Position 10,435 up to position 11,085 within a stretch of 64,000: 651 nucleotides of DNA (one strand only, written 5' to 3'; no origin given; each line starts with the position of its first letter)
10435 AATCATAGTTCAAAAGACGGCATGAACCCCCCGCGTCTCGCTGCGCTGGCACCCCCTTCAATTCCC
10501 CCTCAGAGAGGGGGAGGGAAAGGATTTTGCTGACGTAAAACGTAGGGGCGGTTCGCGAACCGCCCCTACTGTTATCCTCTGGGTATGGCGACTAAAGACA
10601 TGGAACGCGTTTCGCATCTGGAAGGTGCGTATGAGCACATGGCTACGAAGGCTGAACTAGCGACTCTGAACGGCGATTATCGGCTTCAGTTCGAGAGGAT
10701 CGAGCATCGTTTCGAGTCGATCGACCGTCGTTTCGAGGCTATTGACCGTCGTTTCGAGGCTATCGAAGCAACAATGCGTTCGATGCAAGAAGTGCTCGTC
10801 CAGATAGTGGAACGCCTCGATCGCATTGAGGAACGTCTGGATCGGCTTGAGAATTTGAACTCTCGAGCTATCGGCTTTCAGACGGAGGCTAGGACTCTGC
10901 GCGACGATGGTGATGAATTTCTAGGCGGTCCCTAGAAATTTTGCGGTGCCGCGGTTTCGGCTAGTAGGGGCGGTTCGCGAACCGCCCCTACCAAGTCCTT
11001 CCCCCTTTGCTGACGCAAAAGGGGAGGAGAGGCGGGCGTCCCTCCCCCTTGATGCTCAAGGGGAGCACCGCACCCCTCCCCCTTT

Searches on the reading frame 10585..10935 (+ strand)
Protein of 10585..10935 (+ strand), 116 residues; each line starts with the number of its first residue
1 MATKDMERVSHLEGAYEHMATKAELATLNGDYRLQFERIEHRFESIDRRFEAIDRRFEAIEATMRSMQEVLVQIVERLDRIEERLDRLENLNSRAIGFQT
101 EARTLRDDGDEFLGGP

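Call 63: search_protein_families(library=ncbifam, proteins=[window:10585-10935:+], max_evalue=0.1)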
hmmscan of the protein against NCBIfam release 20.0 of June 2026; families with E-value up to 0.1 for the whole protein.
window:10585-10935:+ (116 aa): 26 families (the best 25 are shown)
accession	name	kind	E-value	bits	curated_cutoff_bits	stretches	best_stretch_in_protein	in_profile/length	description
NF003413.0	PRK04778.1-7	equivalog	8.7e-06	24.4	556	1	16-108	322-410/564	septation ring formation regulator EzrA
NF047515.1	SpiroCoCo_C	equivalog_domain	1.8e-05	24.1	125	1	33-92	89-151/313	SpiroCoCo family coiled-coil protein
NF048001.1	GTP_morpho_1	equivalog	0.00044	20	50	1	53-89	8-44/70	GTA head formation protein, RCAP_rcc01685 family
TIGR02169.1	SMC_prok_A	equivalog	0.00051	17.8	729.4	1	12-97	888-980/1165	chromosome segregation protein SMC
NF053563.1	Rkd4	equivalog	0.00088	17.5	860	1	36-94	571-629/747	arcadin-4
NF002572.0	PRK02224.1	equivalog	0.001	17.5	1087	1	5-109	460-560/888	DNA double-strand break repair ATPase Rad50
TIGR02168.1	SMC_prok_B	equivalog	0.0012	16.7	567.35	1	31-103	439-511/1181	chromosome segregation protein SMC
NF003034.1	PRK03918.1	equivalog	0.0016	16.5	700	1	35-93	232-290/878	DNA double-strand break repair ATPase Rad50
TIGR04211.1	SH3_and_anchor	equivalog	0.0022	17.6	65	1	32-107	64-139/198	TIGR04211 family SH3 domain-containing protein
NF047368.1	collar_FlbB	equivalog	0.0023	17.8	110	1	22-92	45-115/193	periplasmic-type flagellar collar protein FlbB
NF047516.1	LA_3659_fam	equivalog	0.003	17.2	36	1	37-104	68-138/221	LA_3659 family protein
NF047514.1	SpiroCoCo_N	equivalog_domain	0.003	17.2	75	1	37-104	68-138/221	SpiroCoCo family coiled-coil protein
NF045487.1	ASRP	equivalog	0.0033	16.1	300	1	37-96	372-456/593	archaea-specific SMC-related protein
TIGR00998.1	8a0101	subfamily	0.0034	16.4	390.8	1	30-94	76-140/334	EmrA/EmrK family multidrug efflux transporter periplasmic adaptor subunit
NF041034.1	Rad50_Sulf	equivalog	0.0054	14.6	1000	1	21-93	630-701/872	DNA double-strand break repair ATPase Rad50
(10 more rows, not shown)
